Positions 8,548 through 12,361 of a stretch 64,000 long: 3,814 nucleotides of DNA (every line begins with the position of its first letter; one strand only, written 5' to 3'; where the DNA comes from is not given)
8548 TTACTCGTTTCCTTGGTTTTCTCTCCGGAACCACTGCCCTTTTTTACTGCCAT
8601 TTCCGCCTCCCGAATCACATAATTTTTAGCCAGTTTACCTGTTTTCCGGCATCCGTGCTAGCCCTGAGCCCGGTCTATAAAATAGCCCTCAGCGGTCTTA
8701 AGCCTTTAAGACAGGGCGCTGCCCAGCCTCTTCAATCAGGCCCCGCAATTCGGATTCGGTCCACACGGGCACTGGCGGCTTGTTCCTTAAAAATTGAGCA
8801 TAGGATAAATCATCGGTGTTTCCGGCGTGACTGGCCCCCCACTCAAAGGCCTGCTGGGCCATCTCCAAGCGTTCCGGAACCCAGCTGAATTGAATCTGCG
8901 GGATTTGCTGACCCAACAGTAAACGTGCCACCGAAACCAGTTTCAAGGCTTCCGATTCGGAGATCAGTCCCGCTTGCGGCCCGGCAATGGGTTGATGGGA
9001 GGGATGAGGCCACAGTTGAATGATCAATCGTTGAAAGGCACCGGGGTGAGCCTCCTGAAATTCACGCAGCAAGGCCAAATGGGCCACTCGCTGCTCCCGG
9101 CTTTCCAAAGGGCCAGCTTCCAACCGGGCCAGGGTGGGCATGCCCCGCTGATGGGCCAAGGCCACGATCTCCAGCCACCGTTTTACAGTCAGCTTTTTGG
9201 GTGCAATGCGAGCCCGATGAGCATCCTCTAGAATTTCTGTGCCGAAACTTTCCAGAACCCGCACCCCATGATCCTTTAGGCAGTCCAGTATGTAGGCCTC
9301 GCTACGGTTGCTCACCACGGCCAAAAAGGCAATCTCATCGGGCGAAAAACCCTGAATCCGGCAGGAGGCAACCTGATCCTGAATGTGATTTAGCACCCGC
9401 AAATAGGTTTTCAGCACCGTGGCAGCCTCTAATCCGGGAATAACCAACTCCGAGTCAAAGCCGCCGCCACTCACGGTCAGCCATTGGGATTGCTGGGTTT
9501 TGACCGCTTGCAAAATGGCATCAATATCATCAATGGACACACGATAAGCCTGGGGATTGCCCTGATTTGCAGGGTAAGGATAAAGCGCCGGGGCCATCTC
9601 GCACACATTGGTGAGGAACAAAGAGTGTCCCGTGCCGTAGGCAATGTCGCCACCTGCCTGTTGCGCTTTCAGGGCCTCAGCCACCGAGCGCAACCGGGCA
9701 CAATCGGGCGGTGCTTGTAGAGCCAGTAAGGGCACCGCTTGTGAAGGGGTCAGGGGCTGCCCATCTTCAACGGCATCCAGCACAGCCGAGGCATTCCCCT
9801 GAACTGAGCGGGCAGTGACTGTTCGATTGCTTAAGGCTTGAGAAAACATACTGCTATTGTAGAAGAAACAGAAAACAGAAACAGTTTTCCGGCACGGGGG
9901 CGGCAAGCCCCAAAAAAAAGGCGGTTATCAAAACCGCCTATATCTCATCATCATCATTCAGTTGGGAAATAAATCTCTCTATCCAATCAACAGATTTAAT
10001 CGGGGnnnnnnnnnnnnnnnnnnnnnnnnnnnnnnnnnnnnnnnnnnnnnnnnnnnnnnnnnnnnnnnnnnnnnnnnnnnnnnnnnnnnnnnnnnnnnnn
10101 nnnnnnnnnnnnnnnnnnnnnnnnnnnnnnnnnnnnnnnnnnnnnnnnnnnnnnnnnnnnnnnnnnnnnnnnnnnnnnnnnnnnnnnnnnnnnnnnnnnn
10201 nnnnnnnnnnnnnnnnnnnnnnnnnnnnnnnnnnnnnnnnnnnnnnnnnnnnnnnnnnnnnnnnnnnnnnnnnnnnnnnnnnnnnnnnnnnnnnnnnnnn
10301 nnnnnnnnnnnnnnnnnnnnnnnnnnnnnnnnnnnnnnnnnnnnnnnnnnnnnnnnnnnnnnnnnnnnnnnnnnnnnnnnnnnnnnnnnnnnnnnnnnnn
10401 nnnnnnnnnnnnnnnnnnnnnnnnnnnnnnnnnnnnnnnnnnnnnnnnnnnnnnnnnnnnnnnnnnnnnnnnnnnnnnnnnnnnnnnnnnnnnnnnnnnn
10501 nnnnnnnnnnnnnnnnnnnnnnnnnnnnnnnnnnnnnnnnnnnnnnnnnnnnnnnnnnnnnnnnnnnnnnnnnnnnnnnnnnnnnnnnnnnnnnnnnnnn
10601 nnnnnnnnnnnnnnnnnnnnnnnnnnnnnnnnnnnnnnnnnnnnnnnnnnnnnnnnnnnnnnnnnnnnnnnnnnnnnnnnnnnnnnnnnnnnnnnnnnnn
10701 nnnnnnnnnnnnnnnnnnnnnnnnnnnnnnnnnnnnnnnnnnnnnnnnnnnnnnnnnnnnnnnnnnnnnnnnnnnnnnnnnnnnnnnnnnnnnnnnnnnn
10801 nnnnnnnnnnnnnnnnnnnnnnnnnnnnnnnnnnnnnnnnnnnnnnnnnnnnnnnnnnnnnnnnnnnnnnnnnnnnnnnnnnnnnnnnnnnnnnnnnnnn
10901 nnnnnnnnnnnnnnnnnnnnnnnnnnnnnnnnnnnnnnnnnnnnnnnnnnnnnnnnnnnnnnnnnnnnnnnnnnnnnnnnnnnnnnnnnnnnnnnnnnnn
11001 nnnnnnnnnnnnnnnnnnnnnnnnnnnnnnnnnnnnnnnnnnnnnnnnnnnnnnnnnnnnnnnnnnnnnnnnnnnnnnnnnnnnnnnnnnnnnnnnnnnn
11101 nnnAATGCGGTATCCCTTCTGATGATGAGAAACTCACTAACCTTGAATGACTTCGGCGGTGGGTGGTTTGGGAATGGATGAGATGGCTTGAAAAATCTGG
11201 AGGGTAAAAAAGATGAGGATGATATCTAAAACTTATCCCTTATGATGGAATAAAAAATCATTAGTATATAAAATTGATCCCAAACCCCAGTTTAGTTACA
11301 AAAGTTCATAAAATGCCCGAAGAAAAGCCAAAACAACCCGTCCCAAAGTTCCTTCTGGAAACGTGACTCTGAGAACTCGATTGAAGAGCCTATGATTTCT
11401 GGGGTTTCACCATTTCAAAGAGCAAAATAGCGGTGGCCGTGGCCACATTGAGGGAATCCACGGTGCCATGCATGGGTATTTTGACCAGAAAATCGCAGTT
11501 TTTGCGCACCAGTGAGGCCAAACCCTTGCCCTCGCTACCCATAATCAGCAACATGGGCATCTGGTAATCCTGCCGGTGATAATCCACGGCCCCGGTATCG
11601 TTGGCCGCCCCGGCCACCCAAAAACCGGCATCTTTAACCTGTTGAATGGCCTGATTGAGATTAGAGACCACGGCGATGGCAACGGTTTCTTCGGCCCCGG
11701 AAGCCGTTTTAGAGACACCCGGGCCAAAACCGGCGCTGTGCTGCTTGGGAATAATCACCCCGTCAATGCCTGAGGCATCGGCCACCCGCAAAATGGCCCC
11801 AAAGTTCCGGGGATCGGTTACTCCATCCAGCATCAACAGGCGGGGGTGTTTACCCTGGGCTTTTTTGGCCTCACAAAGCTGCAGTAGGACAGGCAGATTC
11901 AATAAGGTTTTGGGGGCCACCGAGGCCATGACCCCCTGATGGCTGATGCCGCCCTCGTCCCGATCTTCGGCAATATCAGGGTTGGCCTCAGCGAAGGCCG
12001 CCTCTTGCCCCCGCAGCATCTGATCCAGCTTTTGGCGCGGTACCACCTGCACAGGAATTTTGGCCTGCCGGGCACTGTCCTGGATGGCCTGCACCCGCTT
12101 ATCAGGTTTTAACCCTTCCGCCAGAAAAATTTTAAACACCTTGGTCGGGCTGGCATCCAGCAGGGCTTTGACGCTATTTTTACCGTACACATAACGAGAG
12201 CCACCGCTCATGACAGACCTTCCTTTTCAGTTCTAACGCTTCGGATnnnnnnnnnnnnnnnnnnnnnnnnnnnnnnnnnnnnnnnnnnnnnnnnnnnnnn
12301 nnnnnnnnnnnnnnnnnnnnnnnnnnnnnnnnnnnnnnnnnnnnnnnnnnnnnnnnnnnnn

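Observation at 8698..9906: MqnC/MqnE-family (radical-SAM) homolog that has lost the CxxxCxxC [4Fe-4S] motif.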

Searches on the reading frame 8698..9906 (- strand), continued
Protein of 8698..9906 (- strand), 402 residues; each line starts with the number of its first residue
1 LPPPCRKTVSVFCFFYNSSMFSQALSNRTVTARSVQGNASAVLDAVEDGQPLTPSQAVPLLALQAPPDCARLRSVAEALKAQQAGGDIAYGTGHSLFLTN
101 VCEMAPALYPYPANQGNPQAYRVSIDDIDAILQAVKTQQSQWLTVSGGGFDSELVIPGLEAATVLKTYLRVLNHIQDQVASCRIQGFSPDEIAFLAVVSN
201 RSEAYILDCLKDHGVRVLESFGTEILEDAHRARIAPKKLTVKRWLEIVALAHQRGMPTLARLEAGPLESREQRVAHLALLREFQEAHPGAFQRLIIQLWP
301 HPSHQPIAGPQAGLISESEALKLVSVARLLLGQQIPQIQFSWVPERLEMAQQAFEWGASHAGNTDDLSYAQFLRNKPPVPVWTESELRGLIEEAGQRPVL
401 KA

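Call 58: list_cluster_members(proteins=[P0196, P0202, P0201, P0213, P0215, P0218, P0220, P0230, P0234, P0198])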
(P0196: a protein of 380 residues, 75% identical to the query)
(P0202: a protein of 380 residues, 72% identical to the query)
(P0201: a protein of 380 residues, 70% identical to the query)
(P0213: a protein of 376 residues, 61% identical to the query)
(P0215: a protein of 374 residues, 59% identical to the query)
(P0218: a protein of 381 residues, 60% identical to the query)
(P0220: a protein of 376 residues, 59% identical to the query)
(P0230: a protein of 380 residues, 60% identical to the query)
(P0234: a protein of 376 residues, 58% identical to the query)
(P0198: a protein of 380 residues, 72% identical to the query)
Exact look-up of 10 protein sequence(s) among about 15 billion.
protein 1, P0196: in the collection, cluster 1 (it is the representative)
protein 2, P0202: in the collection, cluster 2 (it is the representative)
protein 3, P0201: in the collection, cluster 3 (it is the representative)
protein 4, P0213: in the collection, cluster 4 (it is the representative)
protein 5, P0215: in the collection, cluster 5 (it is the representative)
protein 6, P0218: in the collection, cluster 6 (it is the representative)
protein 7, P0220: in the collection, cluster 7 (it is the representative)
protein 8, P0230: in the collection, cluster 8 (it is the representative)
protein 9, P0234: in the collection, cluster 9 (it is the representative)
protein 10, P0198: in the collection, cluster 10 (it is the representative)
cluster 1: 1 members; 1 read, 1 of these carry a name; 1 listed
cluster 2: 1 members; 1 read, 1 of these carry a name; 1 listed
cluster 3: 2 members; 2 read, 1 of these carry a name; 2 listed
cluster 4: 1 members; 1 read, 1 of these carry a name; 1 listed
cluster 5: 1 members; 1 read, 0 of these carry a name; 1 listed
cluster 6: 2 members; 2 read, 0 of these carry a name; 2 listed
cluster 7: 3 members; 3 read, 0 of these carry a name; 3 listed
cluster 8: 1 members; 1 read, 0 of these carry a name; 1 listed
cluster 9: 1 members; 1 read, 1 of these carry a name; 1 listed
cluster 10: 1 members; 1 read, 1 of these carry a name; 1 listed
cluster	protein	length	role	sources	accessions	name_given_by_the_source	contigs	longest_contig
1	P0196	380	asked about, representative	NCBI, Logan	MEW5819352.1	MAG: 5-amino-6-(D-ribitylamino)uracil--L-tyrosine 4-hydroxyphenyl transferase CofH ...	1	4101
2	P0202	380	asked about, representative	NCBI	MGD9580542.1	MAG: 5-amino-6-(D-ribitylamino)uracil--L-tyrosine 4-hydroxyphenyl transferase CofH ...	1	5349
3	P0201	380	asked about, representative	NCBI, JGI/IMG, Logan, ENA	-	7,8-didemethyl-8-hydroxy-5-deazariboflavin synthase CofH subunit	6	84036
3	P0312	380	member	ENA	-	-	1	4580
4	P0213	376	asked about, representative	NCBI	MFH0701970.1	MAG: 7,8-didemethyl-8-hydroxy-5-deazariboflavin synthase subunit CofH [bacterium]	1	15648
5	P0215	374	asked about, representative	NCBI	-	-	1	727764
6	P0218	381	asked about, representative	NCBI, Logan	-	-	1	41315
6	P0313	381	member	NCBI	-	-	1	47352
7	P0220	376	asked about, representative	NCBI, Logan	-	-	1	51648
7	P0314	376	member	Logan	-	-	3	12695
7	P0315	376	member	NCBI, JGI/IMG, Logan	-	-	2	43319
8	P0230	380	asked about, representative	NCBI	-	-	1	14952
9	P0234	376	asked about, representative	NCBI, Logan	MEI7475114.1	MAG: 5-amino-6-(D-ribitylamino)uracil--L-tyrosine 4-hydroxyphenyl transferase CofH ...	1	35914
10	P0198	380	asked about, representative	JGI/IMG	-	FO synthase subunit 2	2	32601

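Call 61: search_solved_structures(query=L006:9348-10526:+, max_evalue=1e-30)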
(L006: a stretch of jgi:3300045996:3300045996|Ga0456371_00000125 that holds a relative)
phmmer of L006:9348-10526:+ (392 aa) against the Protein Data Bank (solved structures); distinct sequences matched with E-value up to 1e-30: 37.
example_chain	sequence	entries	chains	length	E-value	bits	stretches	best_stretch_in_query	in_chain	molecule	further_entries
1u08_A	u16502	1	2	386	3.3e-80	273.3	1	8-384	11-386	Hypothetical aminotransferase ybdL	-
1yiy_A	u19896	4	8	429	2.5e-78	267.1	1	13-385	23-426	kynurenine aminotransferase; glutamine transaminase K | kynurenine aminotransferase; glutamine transaminase | Kynurenine aminotransferase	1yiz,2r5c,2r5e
5veh_A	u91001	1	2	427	3.5e-78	266.6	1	13-384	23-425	Kynurenine aminotransferase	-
1w7l_A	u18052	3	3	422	4.3e-74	253.2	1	22-385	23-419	KYNURENINE--OXOGLUTARATE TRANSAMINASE I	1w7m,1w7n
3fvs_A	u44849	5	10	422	4.3e-74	253.2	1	22-385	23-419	Kynurenine--oxoglutarate transaminase 1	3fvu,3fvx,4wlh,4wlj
4wp0_A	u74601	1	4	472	5.3e-74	252.9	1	22-385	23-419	Kynurenine--oxoglutarate transaminase 1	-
2o0r_A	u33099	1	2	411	5.8e-74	252.7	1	11-386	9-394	Rv0858c (N-Succinyldiaminopimelate aminotransferase)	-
5veq_A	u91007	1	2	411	2.8e-67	230.7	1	18-378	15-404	Kynurenine--oxoglutarate transaminase 3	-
2zjg_A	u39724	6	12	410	2.9e-67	230.7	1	18-378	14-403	Kynurenine-oxoglutarate transaminase 3 | Kynurenine--oxoglutarate transaminase 3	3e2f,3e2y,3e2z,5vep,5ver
1dju_A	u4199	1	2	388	4.7e-65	223.4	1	15-384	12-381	AROMATIC AMINOTRANSFERASE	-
1gd9_A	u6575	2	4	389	6.2e-65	223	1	15-384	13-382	ASPARTATE AMINOTRANSFERASE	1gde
3b46_A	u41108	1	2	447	2.6e-57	197.9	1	27-386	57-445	Aminotransferase BNA3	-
6f35_A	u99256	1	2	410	8.5e-57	196.3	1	27-356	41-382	Aspartate aminotransferase B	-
5wmk_A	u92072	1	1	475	2.5e-55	191.4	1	28-377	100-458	Bifunctional aspartate aminotransferase and glutamate/aspartate-prephenate aminotransferas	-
5wmh_A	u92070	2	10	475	3.3e-55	191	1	28-377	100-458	Bifunctional aspartate aminotransferase and glutamate/aspartate-prephenate aminotransferas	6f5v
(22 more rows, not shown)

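Call 62: search_solved_structures(query=L006:10542-11177:+, max_evalue=0.001)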
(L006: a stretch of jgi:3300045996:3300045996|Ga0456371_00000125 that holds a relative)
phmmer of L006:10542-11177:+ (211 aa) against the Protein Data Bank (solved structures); distinct sequences matched with E-value up to 0.001: 15.
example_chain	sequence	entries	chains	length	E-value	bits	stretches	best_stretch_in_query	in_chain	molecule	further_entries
1e46_P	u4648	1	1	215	0.00018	24.8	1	18-107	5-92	L-FUCULOSE 1-PHOSPHATE ALDOLASE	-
1e47_P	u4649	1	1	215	0.00028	24.2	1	18-107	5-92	L-FUCULOSE 1-PHOSPHATE ALDOLASE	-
1e48_P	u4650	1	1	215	0.00028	24.2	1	18-107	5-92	L-FUCULOSE 1-PHOSPHATE ALDOLASE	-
1dzw_P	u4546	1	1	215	0.00029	24.1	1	18-107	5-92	L-fuculose phosphate aldolase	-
1dzx_P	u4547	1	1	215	0.00029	24.1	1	18-107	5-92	L-fuculose phosphate aldolase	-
1dzy_P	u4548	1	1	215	0.00029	24.1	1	18-107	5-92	L-FUCULOSE-1-PHOSPHATE ALDOLASE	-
1fua_A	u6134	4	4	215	0.0003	24.1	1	18-107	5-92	L-FUCULOSE-1-PHOSPHATE ALDOLASE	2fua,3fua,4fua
1dzv_P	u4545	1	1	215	0.0003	24.1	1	18-107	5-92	L-fuculose phosphate aldolase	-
1dzu_P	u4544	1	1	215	0.0003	24.1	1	18-107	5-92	L-fuculose phosphate aldolase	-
1dzz_P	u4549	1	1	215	0.0003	24.1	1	18-107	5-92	L-fuculose phosphate aldolase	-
1e4c_P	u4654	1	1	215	0.00034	23.9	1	18-107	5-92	L-FUCULOSE 1-PHOSPHATE ALDOLASE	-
1e4b_P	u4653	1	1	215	0.00041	23.6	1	18-107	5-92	L-FUCULOSE 1-PHOSPHATE ALDOLASE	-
1e49_P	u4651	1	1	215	0.00092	22.5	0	18-107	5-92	L-FUCULOSE 1-PHOSPHATE ALDOLASE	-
9m09_A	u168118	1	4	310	0.00092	22.4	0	22-118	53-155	TqaM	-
9m0a_B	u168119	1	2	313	0.00094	22.4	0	22-118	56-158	TqaM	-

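Call 63: search_protein_families(library=pfam, proteins=[L026:2663-3751:+, L026:4926-5627:+], max_evalue=0.01)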
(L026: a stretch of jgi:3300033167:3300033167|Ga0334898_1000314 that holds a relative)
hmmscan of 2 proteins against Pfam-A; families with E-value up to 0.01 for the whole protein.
L026:2663-3751:+ (362 aa): 2 families
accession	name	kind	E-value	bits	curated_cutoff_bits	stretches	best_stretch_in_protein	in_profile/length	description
PF00441.29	Acyl-CoA_dh_1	-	6.5e-18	65.7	22.4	1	218-348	10-139/150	Acyl-CoA dehydrogenase, C-terminal domain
PF08028.16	Acyl-CoA_dh_2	-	4.1e-06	27.6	22.7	1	225-323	2-109/134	Acyl-CoA dehydrogenase, C-terminal domain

L026:4926-5627:+ (233 aa): 0 families

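Call 72: find_related_loci(query=A6, collection=metagenome_contigs, flank=6000)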
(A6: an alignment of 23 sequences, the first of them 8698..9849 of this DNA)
Query A6 (383 aa) in metagenome_contigs; peptide patterns used: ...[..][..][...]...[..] (x = any residue, [..] = any of these).
142 stretches matched a pattern; 4 encode a relative of the query (tblastn E <= 1e-3); 4 distinct loci.
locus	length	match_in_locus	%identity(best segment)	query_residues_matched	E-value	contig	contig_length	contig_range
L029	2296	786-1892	44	19-382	4e-104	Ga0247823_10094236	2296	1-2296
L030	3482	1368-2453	44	19-379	2e-97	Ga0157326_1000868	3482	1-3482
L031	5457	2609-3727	44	19-383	2e-92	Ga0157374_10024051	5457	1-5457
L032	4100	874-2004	40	14-383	1e-83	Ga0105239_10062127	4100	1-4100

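Call 84: search_protein_families(library=ncbifam, proteins=[L006:10542-11177:+, L025:6901-7521:+], max_evalue=1)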
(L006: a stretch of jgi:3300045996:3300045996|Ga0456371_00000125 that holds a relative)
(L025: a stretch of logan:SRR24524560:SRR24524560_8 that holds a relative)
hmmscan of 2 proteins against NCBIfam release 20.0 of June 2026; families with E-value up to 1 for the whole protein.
L006:10542-11177:+ (211 aa): 24 families
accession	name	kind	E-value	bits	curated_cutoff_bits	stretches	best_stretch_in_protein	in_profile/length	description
NF004855.0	PRK06208.1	subfamily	3.2e-10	39.7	255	1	21-118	45-145/274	class II aldolase/adducin family protein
NF005484.0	PRK07090.1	equivalog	1.9e-07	30.7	261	1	20-115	32-128/260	aldolase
NF043034.1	OxoTetrPhDc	equivalog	2.1e-07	30.9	250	1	21-107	7-92/205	3-oxo-tetronate 4-phosphate decarboxylase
NF053537.1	DhpthDcsPhtC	equivalog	1.9e-06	27.4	200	1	21-202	2-193/232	3,4-dihydroxyphthalate decarboxylase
NF005984.0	PRK08087.1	subfamily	7.3e-06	25.9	264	1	19-107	6-92/215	L-fuculose-phosphate aldolase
NF005068.0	PRK06486.1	equivalog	1.2e-05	24.7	269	1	15-202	23-212/262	aldolase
NF006672.0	PRK09220.1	equivalog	7.8e-05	22.1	226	1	16-118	8-110/209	methylthioribulose 1-phosphate dehydratase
NF040649.1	FucA_Meth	equivalog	0.00011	22.2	250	1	21-198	4-172/179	L-fuculose phosphate aldolase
TIGR03328.1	salvage_mtnB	equivalog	0.00014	21.4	137.05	1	23-115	1-94/194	methylthioribulose 1-phosphate dehydratase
NF053831.1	RU1PAldHalo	equivalog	0.00015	21.3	300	1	21-117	7-99/208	ribulose-1-phosphate aldolase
TIGR01086.1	fucA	equivalog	0.00026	20.8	400.25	1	19-107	5-91/214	L-fuculose-phosphate aldolase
NF006047.0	PRK08193.1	subfamily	0.001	18.7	257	1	41-121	27-108/231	L-ribulose-5-phosphate 4-epimerase AraD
NF005302.0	PRK06833.1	equivalog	0.001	18.6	264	1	22-203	9-187/214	L-fuculose-phosphate aldolase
NF006413.0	PRK08660.1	equivalog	0.0018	18.1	203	1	21-199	4-174/184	aldolase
NF004527.0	PRK05874.1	equivalog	0.0032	17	308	1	33-118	21-108/218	L-fuculose-phosphate aldolase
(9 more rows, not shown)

L025:6901-7521:+ (206 aa): 35 families (the best 25 are shown)
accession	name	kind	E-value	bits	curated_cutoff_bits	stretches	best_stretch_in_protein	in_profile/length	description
NF043034.1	OxoTetrPhDc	equivalog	1.2e-39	136.2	250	1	11-203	7-202/205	3-oxo-tetronate 4-phosphate decarboxylase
NF006208.0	PRK08333.1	equivalog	2.9e-33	115.1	267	1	14-188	10-182/189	aldolase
NF053831.1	RU1PAldHalo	equivalog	4.8e-33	114.4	300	1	18-202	11-196/208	ribulose-1-phosphate aldolase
NF040649.1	FucA_Meth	equivalog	1.1e-31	110.1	250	1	12-189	5-176/179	L-fuculose phosphate aldolase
NF005984.0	PRK08087.1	subfamily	4.4e-30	105.1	264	1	9-191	6-186/215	L-fuculose-phosphate aldolase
NF005302.0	PRK06833.1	equivalog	9e-28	97.2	264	1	29-201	26-198/214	L-fuculose-phosphate aldolase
TIGR01086.1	fucA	equivalog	3.6e-26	92.2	400.25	1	9-203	5-199/214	L-fuculose-phosphate aldolase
NF006413.0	PRK08660.1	equivalog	3.4e-24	85.7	203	1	11-190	4-178/184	aldolase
NF004527.0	PRK05874.1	equivalog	1.3e-23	83.7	308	1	20-200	18-200/218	L-fuculose-phosphate aldolase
NF002963.0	PRK03634.1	equivalog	3.4e-22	78.8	170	1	32-196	61-248/274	rhamnulose-1-phosphate aldolase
NF005123.0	PRK06557.1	subfamily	2.8e-20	72.9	251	1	20-201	23-208/223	L-ribulose-5-phosphate 4-epimerase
NF006672.0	PRK09220.1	equivalog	5e-19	68.5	226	2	8-110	10-112/209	methylthioribulose 1-phosphate dehydratase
NF005484.0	PRK07090.1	equivalog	8.4e-19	67.9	261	1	10-194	32-218/260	aldolase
TIGR03328.1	salvage_mtnB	equivalog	1.1e-18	67.4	137.05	1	14-181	2-183/194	methylthioribulose 1-phosphate dehydratase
NF005451.0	PRK07044.1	subfamily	8.3e-17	61.1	207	1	43-201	59-218/256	aldolase II superfamily protein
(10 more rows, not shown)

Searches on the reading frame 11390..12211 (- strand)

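Call 15: search_protein_families(library=ncbifam, proteins=[window:11390-12211:-], max_evalue=0.001)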
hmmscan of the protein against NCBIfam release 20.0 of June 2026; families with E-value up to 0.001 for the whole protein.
window:11390-12211:- (273 aa): 10 families
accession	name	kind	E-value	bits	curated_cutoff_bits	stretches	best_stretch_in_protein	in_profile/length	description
TIGR00186.1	rRNA_methyl_3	equivalog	7.2e-66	222.1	160.15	2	88-269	61-238/240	23S rRNA (guanosine(2251)-2'-O)-methyltransferase RlmB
NF008386.0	PRK11181.1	equivalog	1.5e-59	201.2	366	1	6-270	3-241/244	23S rRNA (guanosine(2251)-2'-O)-methyltransferase RlmB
NF008117.0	PRK10864.1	equivalog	5.2e-23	81.8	267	1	118-269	191-340/344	tRNA/rRNA methyltransferase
NF008295.0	PRK11081.1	equivalog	2.3e-21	76.4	227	1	126-268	22-162/230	tRNA (guanosine(18)-2'-O)-methyltransferase TrmH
TIGR00185.1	tRNA_yibK_trmL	equivalog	4.6e-10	39.6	190.6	1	174-271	52-148/154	tRNA (uridine(34)/cytosine(34)/5-carboxymethylaminomethyluridine(34)-2'-O)-methyltransferase TrmL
NF000477.1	NshR_TsnR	equivalog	1.3e-09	37.9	425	1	123-268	116-261/266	NshR/TsnR family 23S rRNA methyltransferase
TIGR00050.1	rRNA_methyl_1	subfamily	5.4e-09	36.3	167.15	1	133-268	14-154/233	TrmJ/YjtD family RNA methyltransferase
NF000035.1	nosihep_NshR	exception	7e-08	32.3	500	1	125-266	118-259/274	NshR family nosiheptide/thiostrepton resistance 23S rRNA methyltransferase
NF041077.1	tRNAmeth_TrmJ_Sulfolob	equivalog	4.1e-05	23.3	350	1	162-271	39-155/229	tRNA (cytidine-2'-O-)-methyltransferase TrmJ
NF007752.0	PRK10433.1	equivalog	0.00029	20.4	212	0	215-267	103-155/228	tRNA/rRNA methyltransferase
